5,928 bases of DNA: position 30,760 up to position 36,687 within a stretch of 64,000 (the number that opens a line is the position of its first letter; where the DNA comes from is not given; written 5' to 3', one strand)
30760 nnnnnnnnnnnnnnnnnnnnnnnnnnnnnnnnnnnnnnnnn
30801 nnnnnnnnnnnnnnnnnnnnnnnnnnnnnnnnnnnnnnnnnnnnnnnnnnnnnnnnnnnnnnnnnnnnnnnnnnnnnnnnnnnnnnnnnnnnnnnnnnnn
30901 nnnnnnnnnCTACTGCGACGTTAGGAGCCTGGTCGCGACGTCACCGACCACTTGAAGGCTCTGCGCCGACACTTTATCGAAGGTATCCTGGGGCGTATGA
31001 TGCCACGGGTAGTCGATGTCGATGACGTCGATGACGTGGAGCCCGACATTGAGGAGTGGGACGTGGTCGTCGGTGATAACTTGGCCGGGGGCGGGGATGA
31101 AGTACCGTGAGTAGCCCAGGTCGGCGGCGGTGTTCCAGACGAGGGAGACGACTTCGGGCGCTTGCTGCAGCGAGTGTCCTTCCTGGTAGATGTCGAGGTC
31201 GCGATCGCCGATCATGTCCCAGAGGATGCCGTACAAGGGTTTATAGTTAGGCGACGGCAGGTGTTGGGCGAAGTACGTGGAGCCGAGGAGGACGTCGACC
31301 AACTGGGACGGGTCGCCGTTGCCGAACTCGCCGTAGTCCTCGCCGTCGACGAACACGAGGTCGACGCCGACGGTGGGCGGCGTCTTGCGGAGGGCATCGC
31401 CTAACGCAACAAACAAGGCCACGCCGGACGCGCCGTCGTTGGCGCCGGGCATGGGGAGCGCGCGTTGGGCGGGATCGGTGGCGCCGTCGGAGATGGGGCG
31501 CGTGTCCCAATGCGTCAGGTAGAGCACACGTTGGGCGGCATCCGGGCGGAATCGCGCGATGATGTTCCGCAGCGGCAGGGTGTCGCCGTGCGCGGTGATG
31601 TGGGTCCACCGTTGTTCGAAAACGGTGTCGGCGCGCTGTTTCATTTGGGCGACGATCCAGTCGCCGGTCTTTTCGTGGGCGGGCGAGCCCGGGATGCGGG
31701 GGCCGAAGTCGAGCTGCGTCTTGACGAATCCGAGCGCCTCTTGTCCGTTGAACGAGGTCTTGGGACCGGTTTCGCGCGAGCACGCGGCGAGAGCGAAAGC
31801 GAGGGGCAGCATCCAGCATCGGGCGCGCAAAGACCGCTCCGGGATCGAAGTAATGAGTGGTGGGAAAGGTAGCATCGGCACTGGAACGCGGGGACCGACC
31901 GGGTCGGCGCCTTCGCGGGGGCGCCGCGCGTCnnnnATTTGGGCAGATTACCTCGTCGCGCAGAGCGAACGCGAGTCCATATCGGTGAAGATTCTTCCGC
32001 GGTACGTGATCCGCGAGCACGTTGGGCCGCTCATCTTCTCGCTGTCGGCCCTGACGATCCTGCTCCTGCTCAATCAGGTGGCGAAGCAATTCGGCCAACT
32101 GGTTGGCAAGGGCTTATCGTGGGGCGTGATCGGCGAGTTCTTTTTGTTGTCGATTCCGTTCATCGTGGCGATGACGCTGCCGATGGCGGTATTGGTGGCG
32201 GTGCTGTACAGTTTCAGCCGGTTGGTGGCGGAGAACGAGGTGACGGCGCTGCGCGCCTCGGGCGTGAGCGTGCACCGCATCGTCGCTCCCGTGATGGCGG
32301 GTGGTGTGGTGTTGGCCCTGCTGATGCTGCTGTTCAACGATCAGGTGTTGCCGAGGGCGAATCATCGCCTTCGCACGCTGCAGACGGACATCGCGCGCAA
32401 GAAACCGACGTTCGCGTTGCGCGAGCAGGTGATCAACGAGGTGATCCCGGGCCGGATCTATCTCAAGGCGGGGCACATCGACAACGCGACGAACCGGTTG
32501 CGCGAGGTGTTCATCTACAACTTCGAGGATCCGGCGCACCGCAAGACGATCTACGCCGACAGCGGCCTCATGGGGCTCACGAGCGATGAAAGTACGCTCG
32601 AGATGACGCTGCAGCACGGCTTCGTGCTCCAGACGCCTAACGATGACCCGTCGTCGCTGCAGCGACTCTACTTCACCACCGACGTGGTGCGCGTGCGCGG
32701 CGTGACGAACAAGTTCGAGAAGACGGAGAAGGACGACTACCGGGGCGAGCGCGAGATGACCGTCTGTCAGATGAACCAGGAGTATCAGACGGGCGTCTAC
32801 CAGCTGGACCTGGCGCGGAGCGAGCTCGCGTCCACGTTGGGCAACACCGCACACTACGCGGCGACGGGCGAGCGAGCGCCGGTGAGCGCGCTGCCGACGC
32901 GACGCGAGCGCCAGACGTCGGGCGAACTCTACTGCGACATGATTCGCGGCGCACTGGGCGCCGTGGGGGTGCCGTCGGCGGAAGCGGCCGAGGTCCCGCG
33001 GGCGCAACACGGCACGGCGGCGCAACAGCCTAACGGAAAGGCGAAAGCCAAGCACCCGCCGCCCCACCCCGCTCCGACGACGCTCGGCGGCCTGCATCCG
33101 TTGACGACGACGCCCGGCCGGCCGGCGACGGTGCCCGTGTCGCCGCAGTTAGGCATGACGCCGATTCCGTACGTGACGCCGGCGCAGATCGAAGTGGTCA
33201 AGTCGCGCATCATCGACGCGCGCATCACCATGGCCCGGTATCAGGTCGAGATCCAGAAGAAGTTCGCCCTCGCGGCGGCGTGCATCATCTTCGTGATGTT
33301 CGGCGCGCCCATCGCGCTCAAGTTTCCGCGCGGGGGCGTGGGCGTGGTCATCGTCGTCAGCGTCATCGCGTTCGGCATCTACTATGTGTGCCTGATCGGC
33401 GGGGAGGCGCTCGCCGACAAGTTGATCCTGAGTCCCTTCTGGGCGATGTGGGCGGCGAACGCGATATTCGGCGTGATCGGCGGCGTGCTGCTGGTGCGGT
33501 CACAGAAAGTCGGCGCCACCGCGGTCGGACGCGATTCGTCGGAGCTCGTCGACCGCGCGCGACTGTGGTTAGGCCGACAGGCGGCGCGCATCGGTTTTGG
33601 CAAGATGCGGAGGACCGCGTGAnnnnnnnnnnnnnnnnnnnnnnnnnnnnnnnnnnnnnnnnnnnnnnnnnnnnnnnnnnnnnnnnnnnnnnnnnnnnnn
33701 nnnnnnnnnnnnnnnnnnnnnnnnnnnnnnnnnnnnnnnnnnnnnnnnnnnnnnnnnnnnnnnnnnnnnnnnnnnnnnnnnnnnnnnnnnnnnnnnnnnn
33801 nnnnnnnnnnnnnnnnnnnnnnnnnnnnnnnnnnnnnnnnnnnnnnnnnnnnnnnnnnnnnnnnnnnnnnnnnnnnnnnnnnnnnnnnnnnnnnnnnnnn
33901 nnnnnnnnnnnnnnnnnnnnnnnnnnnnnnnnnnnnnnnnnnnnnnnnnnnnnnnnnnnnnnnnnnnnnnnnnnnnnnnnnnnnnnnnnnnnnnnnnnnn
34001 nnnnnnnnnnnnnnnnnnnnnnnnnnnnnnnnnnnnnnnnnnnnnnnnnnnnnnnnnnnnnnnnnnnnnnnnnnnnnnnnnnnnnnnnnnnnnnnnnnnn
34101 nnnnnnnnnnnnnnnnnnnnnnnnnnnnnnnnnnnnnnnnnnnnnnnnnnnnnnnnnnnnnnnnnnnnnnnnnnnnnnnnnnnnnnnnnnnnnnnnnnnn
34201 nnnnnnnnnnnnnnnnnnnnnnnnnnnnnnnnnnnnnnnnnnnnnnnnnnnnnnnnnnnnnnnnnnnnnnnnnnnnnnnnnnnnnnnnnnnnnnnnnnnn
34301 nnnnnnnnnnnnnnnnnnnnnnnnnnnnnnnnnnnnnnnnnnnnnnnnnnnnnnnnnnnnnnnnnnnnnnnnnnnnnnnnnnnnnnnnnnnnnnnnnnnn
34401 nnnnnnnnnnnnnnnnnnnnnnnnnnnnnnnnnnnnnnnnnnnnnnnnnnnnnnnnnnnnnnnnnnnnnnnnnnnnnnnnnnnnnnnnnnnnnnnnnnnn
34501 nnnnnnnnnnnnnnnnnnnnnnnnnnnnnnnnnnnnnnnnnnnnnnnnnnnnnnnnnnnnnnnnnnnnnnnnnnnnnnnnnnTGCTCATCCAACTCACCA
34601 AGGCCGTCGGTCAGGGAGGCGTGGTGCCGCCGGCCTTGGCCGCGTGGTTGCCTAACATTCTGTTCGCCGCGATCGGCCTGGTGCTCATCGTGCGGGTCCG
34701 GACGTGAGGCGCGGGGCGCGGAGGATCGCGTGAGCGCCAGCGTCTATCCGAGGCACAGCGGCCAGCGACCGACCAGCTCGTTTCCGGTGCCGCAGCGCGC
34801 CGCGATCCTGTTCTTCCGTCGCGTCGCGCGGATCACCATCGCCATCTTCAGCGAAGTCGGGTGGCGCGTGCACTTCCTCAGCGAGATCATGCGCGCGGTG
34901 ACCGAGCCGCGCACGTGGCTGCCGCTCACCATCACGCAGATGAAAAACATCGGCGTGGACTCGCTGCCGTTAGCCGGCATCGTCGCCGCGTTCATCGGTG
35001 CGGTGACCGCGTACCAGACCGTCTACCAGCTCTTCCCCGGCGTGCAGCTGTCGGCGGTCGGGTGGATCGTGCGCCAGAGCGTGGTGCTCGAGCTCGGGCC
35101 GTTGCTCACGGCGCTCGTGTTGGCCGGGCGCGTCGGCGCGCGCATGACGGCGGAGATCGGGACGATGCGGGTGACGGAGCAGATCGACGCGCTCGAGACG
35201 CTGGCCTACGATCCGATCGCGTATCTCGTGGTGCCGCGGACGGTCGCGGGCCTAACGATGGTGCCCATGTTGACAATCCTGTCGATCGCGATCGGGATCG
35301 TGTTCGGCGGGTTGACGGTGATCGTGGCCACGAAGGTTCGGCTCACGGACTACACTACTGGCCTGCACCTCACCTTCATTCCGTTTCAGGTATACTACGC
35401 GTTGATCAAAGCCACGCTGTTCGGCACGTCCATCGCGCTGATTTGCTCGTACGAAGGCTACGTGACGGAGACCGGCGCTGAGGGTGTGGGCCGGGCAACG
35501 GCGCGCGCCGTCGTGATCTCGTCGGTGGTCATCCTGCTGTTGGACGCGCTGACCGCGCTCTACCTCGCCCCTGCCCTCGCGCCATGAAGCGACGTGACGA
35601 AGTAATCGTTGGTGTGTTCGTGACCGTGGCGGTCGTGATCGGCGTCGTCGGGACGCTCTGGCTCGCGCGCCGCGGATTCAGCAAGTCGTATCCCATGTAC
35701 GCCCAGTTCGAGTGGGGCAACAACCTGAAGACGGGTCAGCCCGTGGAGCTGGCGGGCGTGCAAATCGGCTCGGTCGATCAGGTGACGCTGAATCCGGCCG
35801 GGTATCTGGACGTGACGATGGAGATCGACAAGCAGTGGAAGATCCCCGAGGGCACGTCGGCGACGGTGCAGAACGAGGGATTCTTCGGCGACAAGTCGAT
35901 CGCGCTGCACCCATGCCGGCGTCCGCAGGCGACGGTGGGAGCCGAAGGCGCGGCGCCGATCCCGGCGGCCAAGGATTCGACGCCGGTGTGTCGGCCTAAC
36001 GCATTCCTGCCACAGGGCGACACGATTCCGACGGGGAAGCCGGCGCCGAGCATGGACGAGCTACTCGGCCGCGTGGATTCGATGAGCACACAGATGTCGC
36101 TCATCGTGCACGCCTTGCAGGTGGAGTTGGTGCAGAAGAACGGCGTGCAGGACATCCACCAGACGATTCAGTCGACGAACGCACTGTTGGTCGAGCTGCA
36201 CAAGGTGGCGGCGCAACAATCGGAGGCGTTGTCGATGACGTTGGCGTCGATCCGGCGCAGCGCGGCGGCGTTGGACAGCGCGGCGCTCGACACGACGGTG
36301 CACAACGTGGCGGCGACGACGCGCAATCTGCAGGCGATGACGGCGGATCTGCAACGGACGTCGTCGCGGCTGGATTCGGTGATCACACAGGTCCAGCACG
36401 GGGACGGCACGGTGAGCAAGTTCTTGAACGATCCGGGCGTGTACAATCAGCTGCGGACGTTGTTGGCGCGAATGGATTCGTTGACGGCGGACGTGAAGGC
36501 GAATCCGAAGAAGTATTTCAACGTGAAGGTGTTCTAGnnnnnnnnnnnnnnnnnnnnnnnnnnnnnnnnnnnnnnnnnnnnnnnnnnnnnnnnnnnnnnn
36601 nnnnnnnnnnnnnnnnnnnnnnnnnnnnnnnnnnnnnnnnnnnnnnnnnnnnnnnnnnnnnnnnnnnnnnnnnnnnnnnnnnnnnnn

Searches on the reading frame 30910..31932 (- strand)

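Call 30: search_protein_families(library=pfam, proteins=[window:30910-31932:-], max_evalue=0.01)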
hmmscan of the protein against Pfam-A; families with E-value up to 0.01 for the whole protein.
window:30910-31932:- (340 aa): 1 family
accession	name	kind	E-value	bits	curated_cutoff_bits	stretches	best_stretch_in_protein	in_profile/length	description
PF04389.22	Peptidase_M28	-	4e-29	102.2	21.3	1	123-335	1-191/193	Peptidase family M28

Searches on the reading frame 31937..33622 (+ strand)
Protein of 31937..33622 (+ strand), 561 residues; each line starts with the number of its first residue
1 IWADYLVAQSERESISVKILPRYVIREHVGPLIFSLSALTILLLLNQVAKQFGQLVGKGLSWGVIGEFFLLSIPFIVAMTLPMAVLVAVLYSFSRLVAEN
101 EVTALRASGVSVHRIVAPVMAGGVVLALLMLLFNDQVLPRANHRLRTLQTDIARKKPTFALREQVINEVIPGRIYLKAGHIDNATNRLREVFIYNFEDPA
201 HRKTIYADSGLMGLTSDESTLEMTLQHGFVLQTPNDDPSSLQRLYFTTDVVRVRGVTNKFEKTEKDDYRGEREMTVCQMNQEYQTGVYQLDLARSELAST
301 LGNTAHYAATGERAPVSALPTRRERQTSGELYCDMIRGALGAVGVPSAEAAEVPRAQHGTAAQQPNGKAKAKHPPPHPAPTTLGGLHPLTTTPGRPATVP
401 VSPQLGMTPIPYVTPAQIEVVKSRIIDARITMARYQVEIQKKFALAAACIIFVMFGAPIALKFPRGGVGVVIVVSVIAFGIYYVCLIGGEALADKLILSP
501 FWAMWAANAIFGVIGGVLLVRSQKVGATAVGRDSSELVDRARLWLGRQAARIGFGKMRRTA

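Call 30: search_protein_families(library=pfam, proteins=[window:31937-33622:+], max_evalue=0.01)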
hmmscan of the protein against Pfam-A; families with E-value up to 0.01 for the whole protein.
window:31937-33622:+ (561 aa): 1 family
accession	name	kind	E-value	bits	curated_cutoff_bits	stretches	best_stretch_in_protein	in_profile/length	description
PF03739.19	LptF_LptG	-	4.1e-77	260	27.9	2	22-281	1-253/353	Lipopolysaccharide export system permease LptF/LptG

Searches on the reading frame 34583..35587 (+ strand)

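Call 30: search_protein_families(library=pfam, proteins=[window:34583-35587:+], max_evalue=0.01)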
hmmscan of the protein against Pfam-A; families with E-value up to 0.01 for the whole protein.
window:34583-35587:+ (334 aa): 1 family
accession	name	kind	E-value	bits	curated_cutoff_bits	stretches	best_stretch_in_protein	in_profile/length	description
PF02405.21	MlaE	-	7.9e-67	225.4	22.5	1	117-325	2-210/212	Permease MlaE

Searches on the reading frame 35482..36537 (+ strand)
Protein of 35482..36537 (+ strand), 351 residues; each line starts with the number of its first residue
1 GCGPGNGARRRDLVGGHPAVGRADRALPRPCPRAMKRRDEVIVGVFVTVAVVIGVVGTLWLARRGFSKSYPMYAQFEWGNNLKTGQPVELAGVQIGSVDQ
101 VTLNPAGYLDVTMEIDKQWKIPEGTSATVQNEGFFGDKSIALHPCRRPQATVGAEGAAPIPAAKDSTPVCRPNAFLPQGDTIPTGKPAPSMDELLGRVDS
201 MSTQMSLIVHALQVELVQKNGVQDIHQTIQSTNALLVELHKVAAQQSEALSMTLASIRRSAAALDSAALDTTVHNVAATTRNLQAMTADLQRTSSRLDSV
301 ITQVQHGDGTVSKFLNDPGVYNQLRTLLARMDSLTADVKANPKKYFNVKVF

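Call 30: search_protein_families(library=pfam, proteins=[window:35482-36537:+], max_evalue=0.01)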
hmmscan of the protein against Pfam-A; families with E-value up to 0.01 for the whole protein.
window:35482-36537:+ (351 aa): 2 families
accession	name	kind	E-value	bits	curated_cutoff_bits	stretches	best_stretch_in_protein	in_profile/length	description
PF02470.25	MlaD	-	2.2e-16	60.3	25.1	1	69-144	2-80/81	MlaD protein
PF06103.16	DUF948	-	0.0013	19.3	37.2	1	250-314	24-87/89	Bacterial protein of unknown function (DUF948)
